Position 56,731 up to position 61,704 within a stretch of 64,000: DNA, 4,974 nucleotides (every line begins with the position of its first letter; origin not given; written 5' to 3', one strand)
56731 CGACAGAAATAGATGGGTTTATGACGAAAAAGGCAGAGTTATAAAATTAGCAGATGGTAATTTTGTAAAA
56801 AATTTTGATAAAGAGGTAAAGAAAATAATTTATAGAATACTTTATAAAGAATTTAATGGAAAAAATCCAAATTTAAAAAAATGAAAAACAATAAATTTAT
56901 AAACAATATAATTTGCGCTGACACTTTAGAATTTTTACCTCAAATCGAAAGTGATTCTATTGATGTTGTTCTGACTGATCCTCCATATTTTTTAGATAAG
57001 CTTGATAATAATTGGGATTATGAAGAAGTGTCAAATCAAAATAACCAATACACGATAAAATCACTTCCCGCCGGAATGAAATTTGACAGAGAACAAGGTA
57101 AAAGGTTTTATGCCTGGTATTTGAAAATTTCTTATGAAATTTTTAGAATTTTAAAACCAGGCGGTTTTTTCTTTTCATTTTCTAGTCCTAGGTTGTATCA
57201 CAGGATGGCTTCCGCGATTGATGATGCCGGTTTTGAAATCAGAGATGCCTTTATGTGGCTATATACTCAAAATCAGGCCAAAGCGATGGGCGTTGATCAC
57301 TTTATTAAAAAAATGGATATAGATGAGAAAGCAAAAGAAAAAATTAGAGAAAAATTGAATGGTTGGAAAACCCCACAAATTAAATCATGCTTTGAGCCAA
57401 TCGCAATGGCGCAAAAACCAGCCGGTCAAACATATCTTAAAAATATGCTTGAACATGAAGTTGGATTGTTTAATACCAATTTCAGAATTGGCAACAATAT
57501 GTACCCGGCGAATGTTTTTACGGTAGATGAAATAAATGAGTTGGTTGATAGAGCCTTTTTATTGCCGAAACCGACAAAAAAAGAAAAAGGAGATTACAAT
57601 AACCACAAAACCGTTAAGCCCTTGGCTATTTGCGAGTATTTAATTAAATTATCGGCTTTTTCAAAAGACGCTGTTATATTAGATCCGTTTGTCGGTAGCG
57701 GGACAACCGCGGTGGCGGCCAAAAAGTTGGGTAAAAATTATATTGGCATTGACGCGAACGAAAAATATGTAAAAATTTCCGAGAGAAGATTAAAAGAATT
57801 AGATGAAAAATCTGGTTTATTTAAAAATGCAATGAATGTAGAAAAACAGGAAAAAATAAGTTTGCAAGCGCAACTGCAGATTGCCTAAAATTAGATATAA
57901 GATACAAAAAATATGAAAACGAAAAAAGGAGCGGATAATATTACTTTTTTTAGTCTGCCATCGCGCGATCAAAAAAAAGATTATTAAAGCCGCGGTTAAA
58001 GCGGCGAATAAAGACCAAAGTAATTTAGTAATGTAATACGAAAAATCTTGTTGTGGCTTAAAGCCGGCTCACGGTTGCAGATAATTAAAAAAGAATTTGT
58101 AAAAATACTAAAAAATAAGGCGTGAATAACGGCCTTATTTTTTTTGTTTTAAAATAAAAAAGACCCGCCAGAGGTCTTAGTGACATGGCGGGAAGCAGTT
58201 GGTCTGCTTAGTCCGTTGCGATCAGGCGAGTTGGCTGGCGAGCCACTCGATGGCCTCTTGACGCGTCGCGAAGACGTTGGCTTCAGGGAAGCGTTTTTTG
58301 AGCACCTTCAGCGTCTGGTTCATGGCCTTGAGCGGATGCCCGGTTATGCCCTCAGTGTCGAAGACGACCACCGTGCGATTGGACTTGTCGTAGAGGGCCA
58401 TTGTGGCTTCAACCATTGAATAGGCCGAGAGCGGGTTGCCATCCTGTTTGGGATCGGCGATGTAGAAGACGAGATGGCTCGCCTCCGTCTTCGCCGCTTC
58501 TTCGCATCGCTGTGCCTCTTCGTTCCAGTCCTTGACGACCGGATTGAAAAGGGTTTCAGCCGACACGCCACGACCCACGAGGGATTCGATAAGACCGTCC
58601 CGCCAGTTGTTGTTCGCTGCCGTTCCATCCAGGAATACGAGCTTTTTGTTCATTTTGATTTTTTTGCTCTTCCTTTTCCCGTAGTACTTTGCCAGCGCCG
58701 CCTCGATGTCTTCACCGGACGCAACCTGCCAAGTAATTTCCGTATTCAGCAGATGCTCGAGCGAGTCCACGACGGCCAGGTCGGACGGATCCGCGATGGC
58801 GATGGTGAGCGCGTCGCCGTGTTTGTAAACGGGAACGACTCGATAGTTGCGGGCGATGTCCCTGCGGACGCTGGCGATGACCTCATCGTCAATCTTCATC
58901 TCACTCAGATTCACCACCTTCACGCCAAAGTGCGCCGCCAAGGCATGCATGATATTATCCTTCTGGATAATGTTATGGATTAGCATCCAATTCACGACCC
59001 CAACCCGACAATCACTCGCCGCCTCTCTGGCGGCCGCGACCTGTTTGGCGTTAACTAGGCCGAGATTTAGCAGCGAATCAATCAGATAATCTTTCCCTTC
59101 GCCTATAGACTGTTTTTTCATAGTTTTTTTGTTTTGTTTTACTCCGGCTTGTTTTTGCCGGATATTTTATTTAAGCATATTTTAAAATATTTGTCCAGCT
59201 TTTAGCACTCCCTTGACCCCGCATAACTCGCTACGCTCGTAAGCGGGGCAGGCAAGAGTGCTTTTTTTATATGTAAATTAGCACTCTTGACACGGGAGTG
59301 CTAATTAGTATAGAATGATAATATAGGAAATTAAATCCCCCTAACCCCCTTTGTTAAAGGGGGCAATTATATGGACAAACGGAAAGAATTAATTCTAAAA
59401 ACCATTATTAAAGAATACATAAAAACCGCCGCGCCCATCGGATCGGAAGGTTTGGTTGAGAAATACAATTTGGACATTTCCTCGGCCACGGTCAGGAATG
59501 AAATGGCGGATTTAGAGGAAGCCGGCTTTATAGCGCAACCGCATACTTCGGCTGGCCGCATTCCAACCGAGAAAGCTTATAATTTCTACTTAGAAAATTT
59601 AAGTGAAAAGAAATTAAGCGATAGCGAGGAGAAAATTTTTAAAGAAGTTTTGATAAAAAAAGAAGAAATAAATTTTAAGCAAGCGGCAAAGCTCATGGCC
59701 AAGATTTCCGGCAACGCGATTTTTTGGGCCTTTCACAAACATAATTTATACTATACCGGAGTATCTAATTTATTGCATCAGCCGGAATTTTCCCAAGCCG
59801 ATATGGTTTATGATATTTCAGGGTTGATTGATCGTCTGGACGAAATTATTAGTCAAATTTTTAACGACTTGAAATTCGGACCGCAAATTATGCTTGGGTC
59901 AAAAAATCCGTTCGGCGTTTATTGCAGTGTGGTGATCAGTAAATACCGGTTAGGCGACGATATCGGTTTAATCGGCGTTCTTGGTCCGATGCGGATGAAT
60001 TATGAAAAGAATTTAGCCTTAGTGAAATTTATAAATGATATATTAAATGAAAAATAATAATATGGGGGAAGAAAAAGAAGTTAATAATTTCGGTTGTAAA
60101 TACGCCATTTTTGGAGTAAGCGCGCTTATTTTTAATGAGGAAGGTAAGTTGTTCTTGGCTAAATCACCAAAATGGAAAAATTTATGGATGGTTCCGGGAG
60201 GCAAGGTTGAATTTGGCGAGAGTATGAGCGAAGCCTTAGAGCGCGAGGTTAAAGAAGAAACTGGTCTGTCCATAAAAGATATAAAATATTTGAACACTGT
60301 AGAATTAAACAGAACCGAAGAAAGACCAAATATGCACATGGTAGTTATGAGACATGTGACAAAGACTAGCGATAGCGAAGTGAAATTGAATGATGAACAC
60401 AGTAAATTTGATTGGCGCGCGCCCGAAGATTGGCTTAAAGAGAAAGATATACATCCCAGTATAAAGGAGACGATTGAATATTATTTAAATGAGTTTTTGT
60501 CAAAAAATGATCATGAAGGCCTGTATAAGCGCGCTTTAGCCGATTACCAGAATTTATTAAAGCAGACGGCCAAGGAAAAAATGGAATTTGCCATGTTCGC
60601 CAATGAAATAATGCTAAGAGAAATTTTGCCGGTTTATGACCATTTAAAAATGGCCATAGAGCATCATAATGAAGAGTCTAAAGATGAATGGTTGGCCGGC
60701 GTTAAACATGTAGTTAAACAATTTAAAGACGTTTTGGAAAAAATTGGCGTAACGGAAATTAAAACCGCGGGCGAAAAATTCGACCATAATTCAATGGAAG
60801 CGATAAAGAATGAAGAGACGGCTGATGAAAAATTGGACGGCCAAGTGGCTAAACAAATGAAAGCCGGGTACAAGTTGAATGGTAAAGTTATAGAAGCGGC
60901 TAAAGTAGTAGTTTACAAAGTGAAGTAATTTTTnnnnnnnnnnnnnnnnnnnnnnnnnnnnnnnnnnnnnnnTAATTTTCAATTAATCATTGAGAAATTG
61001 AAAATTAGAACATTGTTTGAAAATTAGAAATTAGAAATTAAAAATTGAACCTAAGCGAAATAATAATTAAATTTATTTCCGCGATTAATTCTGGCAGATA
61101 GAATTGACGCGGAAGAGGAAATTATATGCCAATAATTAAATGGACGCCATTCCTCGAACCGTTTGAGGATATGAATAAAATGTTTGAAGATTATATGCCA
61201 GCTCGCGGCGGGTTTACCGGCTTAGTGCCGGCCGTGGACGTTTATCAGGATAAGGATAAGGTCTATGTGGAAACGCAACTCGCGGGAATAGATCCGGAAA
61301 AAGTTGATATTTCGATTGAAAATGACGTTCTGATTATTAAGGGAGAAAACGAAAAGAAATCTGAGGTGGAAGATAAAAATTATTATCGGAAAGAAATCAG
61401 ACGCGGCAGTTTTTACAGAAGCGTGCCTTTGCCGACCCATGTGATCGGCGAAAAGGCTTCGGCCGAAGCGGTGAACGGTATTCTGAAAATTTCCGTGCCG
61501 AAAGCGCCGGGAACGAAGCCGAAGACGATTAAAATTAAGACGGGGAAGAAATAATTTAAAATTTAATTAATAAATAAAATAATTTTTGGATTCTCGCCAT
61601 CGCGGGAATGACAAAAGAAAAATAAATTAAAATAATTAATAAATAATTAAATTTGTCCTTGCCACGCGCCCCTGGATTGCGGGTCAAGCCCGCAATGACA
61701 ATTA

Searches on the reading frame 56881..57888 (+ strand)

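Call 81: search_protein_families(library=padloc, proteins=[window:56881-57888:+], max_evalue=0.01)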
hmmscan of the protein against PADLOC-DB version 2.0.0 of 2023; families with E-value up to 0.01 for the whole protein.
window:56881-57888:+ (335 aa): 74 families (the best 25 are shown)
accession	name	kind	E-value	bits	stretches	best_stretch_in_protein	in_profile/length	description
PDLC03371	MTase_II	-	4.9e-48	161.9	1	4-310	7-258/260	Type II methyltransferase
PDLC03299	MTase_II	-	7.6e-29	99.1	2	235-325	189-279/296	Type II methyltransferase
PDLC03216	MTase_II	-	3.7e-27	93.3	2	235-329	188-281/364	Type II methyltransferase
PDLC03241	MTase_II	-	1e-26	91.9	2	147-306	293-435/447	Type II methyltransferase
PDLC03353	MTase_II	-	1.3e-23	81.9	1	6-309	7-255/260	Type II methyltransferase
PDLC03339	MTase_II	-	6.2e-23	79.2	2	219-319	192-287/399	Type II methyltransferase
PDLC03387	MTase_II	-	1.3e-22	78.3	2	232-309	207-281/289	Type II methyltransferase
PDLC03738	oMTase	-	3.1e-22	76.8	2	233-311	196-272/376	orphan methyltransferase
PDLC03320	MTase_II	-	1.6e-21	74.8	2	236-311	207-281/289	Type II methyltransferase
PDLC03228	MTase_II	-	7.4e-21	73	2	240-306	142-207/227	Type II methyltransferase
PDLC03350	MTase_II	-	8.5e-21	72.7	2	240-310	232-301/312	Type II methyltransferase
PDLC03295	MTase_II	-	1.9e-20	71.5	2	221-320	181-283/292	Type II methyltransferase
PDLC03302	MTase_II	-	2.6e-20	70.7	2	226-326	183-282/626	Type II methyltransferase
PDLC03265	MTase_II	-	2.9e-20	71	2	241-307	266-331/333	Type II methyltransferase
PDLC03305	MTase_II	-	1.1e-17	62.5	2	240-308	181-246/513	Type II methyltransferase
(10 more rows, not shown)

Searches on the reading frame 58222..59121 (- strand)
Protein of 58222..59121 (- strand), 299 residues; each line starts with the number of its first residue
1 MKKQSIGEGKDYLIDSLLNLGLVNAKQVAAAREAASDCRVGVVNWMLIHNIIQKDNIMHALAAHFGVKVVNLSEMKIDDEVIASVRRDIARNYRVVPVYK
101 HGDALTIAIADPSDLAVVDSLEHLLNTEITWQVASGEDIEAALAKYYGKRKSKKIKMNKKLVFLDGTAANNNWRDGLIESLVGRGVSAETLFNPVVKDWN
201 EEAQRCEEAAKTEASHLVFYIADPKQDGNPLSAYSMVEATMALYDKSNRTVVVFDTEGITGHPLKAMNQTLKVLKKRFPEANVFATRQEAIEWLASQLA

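Call 23: search_protein_families(library=pfam, proteins=[window:58222-59121:-], max_evalue=0.01)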
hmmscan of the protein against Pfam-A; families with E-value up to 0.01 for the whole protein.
window:58222-59121:- (299 aa): 2 families
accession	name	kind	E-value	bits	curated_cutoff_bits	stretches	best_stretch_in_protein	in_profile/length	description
PF05157.20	MshEN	-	7.7e-20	71.1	23.1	1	65-152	1-89/90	MshEN domain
PF15891.11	Nuc_deoxyri_tr2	-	1.6e-07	32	30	1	160-254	2-101/105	Nucleoside 2-deoxyribosyltransferase like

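Call 63: find_encoding_contigs(protein=window:58222-59121:-, flank=10000, max_places=3)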
Protein window:58222-59121:- (299 aa): 1 contig read that carries it; 1 place shown.
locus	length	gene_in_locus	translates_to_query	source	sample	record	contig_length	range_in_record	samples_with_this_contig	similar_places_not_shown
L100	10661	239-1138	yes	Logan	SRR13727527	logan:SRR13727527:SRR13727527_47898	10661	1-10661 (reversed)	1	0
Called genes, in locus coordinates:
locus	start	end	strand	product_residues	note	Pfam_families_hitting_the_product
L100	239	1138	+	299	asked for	PF05157:MshEN, PF15891:Nuc_deoxyri_tr2 (weak)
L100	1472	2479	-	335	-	PF01170:UPF0020 (faint), PF02086:MethyltransfD12 (faint), PF01555:N6_N4_Mtase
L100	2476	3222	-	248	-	-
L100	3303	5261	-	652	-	PF03717:PBP_dimer, PF00905:Transpeptidase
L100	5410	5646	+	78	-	-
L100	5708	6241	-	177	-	-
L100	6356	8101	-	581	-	PF00664:ABC_membrane, PF00005:ABC_tran, PF02463:SMC_N (faint)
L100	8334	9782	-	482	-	PF01225:Mur_ligase, PF08245:Mur_ligase_M, PF02875:Mur_ligase_C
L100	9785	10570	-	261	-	PF01048:PNP_UDP_1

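Call 66: find_related_loci(query=window:58222-59121:-, collection=viral_contigs, flank=6000)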
Query window:58222-59121:- (299 aa) in viral_contigs; peptide patterns used: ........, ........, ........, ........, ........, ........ (x = any residue, [..] = any of these).
31 stretches matched a pattern; 3 encode a relative of the query (tblastn E <= 1e-3); 3 distinct loci.
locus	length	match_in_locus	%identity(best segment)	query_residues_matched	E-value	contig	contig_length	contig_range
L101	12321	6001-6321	36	162-275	5e-14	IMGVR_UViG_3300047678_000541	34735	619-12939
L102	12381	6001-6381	30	162-297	2e-12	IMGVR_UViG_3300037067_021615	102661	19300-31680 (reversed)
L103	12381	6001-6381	31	162-297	4e-11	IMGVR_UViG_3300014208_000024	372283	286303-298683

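Call 81: search_protein_families(library=padloc, proteins=[window:58222-59121:-], max_evalue=0.01)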
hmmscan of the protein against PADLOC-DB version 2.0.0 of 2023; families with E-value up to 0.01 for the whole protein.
window:58222-59121:- (299 aa): 0 families

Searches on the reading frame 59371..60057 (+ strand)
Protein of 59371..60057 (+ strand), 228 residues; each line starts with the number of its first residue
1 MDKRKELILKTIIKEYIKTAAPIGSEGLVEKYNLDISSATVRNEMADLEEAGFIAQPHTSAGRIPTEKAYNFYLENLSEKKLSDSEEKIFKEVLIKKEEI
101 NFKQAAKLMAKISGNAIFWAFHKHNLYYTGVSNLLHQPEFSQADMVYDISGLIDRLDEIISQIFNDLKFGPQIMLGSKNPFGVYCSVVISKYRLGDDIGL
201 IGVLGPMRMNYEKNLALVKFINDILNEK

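Call 53: find_related_loci(query=window:59371-60057:+, collection=genome_contigs, flank=10000)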
Query window:59371-60057:+ (228 aa) in genome_contigs; peptide patterns used: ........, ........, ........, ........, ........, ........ (x = any residue, [..] = any of these).
599 stretches matched a pattern (row limit reached: there are more); 580 encode a relative of the query (tblastn E <= 1e-3); the best 80 are kept; 80 distinct loci.
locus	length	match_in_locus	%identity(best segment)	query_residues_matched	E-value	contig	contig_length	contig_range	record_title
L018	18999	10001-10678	88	1-226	3e-137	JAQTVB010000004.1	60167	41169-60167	MAG: Patescibacteria group bacterium isolate STB_78 NODE_1029_length_60167_cov_3.719704_Sandtown_B, whole genome shotgun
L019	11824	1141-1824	83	1-228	3e-130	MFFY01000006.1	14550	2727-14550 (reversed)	MAG: Candidatus Falkowbacteria bacterium RIFCSPLOWO2_12_FULL_45_13 rifcsplowo2_12_scaffold_12573, whole genome shotgun s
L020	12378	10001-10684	68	1-228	1e-106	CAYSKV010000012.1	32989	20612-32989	MAG TPA_asm: uncultured Gammaproteobacteria bacterium isolate binchicken_co154_6 genome assembly, contig: NODE_1790_leng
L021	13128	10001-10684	66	1-228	1e-102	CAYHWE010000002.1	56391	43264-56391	MAG TPA_asm: uncultured Gammaproteobacteria bacterium isolate ERP119705_co15_594 genome assembly, contig: NODE_342_lengt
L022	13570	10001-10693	44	1-227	3e-65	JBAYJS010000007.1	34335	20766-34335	MAG: Candidatus Buchananbacteria bacterium isolate SO_2016_GW1_61 scaffold02296_OW334_2016, whole genome shotgun sequenc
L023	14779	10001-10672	37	1-216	2e-42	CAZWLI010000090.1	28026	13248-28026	MAG TPA_asm: uncultured Candidatus Peribacteria bacterium isolate binchicken_co203_124 genome assembly, contig: k141_217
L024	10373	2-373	49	105-228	4e-41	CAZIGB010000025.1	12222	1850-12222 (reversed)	MAG TPA_asm: uncultured Gammaproteobacteria bacterium isolate SRP294416_co3_592 genome assembly, contig: NODE_9989_lengt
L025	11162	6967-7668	35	1-227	1e-37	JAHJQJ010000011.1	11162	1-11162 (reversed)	MAG: Patescibacteria group bacterium isolate OS_PC_MetaG.mb.105 OS_PC_MetaG.mb.105_k141_85271, whole genome shotgun sequ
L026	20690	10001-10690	34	1-221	3e-35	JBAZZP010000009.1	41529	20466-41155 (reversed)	MAG: Candidatus Margulisiibacteriota bacterium isolate SO_2017_GW3_19 scaffold_671_c1_OW296A_2017, whole genome shotgun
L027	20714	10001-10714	34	1-227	3e-33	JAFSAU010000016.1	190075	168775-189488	MAG: Clostridia bacterium isolate RGIG2973 Goat_Rectum-1__c385734, whole genome shotgun sequence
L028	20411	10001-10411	46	1-136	2e-31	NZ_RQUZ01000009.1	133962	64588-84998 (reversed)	Veillonella seminalis strain ADV4313-2 contig_0009, whole genome shotgun sequence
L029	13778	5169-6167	48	1-227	8e-30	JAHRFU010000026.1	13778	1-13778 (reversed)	MAG: Desulforudis sp. isolate J_13 k141_55664, whole genome shotgun sequence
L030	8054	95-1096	45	1-227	7e-31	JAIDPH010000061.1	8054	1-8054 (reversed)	MAG: Lachnospiraceae bacterium isolate SC0353_S20_4 SC0353_S20_4_contig_61, whole genome shotgun sequence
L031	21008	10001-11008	50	1-228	5e-31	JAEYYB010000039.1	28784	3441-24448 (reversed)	MAG: Bacillota bacterium isolate OH_CBlB_339 k127_3511736, whole genome shotgun sequence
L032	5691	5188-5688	34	3-161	1e-30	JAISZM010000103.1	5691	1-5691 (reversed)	MAG: Eubacteriales Family XIII. Incertae Sedis bacterium isolate Nc350_bin93 k119_3845476, whole genome shotgun sequence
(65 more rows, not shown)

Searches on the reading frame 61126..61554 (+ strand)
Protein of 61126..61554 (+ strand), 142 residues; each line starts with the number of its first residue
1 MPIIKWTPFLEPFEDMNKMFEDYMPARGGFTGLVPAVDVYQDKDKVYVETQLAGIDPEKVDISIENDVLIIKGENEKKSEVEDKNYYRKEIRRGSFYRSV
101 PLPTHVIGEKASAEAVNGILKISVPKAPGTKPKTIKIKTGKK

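Call 23: search_protein_families(library=pfam, proteins=[window:61126-61554:+], max_evalue=0.01)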
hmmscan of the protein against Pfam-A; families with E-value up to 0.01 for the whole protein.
window:61126-61554:+ (142 aa): 2 families
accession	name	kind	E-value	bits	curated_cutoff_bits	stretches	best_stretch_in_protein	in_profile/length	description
PF00011.27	HSP20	-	5.2e-19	68.7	20.8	1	39-137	2-101/102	Hsp20/alpha crystallin family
PF17886.7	ArsA_HSP20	-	3.7e-08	33.3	22.5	0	91-123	29-62/63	HSP20-like domain found in ArsA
